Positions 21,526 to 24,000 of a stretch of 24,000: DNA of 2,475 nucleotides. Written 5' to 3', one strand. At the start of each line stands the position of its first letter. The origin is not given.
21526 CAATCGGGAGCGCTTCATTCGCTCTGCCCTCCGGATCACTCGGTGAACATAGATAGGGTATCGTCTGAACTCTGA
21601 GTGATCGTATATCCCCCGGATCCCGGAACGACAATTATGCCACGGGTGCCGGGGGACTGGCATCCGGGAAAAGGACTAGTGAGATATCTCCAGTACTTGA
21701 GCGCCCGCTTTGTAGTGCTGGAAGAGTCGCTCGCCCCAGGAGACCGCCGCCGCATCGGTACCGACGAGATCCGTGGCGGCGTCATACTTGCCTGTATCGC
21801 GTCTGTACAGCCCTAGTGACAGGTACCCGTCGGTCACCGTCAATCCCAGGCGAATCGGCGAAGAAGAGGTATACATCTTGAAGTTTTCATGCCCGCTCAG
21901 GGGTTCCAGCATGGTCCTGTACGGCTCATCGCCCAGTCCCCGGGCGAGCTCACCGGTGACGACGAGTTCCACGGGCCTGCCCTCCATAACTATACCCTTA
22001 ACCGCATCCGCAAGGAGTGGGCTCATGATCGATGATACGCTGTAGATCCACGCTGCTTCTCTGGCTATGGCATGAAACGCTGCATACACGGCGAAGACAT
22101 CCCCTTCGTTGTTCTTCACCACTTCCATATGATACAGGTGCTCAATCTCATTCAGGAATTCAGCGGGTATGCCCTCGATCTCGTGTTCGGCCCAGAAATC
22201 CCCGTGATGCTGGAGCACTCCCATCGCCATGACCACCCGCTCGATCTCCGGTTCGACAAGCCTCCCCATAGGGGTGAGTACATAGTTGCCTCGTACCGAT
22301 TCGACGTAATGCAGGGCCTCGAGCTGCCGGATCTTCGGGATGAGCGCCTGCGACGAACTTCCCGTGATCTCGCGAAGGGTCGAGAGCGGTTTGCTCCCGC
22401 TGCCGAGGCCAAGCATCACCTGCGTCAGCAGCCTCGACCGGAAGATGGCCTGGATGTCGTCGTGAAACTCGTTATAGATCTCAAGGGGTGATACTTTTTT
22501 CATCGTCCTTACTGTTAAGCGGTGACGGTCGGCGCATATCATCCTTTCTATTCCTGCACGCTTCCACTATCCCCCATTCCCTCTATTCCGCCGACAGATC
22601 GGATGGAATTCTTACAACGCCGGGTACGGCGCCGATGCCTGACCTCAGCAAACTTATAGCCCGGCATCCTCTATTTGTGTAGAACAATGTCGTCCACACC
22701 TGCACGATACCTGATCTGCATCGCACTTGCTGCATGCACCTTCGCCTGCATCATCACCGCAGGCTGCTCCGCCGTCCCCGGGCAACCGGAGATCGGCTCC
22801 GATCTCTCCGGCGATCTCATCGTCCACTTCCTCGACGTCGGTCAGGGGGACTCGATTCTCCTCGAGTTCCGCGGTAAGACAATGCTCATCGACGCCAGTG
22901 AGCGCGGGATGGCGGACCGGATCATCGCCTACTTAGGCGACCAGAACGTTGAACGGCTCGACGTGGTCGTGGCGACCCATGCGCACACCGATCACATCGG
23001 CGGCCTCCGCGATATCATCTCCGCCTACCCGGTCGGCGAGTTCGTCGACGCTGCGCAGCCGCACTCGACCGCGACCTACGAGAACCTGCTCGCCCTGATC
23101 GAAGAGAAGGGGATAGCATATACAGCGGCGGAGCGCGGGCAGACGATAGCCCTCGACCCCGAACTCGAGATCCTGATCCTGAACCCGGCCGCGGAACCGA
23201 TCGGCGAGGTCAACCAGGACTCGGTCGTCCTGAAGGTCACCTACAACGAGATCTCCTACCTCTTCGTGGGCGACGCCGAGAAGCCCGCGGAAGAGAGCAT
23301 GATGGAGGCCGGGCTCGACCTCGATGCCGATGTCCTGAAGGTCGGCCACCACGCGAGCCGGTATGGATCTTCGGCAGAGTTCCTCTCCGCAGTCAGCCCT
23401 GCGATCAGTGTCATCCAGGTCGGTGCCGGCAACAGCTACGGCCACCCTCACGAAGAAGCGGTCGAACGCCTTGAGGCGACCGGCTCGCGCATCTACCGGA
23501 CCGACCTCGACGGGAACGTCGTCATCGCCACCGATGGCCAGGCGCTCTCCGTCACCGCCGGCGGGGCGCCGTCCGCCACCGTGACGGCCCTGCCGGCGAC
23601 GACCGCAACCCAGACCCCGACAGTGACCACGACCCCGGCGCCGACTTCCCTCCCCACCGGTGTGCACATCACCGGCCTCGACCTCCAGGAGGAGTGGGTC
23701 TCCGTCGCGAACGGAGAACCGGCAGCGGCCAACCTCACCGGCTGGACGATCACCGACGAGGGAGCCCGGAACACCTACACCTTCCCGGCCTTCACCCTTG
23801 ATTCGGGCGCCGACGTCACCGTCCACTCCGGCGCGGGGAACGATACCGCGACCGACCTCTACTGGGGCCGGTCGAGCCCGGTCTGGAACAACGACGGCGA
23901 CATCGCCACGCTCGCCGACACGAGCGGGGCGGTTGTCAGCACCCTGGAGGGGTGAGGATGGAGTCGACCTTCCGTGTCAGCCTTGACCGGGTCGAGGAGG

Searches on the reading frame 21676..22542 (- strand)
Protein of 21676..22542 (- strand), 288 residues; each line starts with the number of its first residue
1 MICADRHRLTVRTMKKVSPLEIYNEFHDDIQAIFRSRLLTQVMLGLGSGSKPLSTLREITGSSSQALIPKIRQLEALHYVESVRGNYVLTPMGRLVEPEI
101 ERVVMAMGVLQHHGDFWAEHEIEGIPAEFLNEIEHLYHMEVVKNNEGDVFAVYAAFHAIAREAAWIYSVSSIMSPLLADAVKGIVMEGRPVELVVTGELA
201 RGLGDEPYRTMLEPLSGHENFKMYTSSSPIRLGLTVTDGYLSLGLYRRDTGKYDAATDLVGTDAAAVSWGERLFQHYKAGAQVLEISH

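Call 10: search_protein_families(library=pfam, proteins=[window:21676-22542:-], max_evalue=0.001)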
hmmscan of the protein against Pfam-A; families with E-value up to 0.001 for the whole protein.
window:21676-22542:- (288 aa): 2 families
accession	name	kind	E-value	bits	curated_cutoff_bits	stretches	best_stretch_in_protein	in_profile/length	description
PF08350.17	FilR1_middle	-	8.5e-27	94.2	27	1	150-279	2-127/128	Methanogenesis regulatory protein FilR1, middle domain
PF25213.1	HVO_A0261_N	-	6.7e-05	23.1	35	1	28-107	2-81/86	HVO_A0261 N-terminal domain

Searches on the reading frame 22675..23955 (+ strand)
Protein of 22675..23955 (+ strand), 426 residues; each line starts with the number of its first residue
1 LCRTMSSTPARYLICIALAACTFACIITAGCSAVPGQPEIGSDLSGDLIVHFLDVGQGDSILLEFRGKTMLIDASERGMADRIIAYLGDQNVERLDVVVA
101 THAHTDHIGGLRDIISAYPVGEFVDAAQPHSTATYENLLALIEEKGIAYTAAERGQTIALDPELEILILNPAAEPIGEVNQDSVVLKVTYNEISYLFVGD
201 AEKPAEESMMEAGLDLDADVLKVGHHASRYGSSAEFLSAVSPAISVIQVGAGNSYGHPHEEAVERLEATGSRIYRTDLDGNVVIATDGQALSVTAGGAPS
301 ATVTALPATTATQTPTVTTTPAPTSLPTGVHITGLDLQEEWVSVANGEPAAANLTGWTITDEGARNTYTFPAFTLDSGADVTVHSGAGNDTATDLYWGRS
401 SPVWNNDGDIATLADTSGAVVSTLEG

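Call 10: search_protein_families(library=pfam, proteins=[window:22675-23955:+], max_evalue=0.001)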
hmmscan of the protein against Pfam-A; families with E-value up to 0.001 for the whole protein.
window:22675-23955:+ (426 aa): 3 families
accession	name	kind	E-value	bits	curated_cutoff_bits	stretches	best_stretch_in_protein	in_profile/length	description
PF00753.33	Lactamase_B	-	8.4e-20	72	22.7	1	54-247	2-192/196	Metallo-beta-lactamase superfamily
PF00932.25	LTD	-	1.8e-17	64.1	34.3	1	329-424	7-105/109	Lamin Tail Domain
PF12706.13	Lactamase_B_2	-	2.2e-07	31.1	27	1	71-202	4-144/200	Beta-lactamase superfamily domain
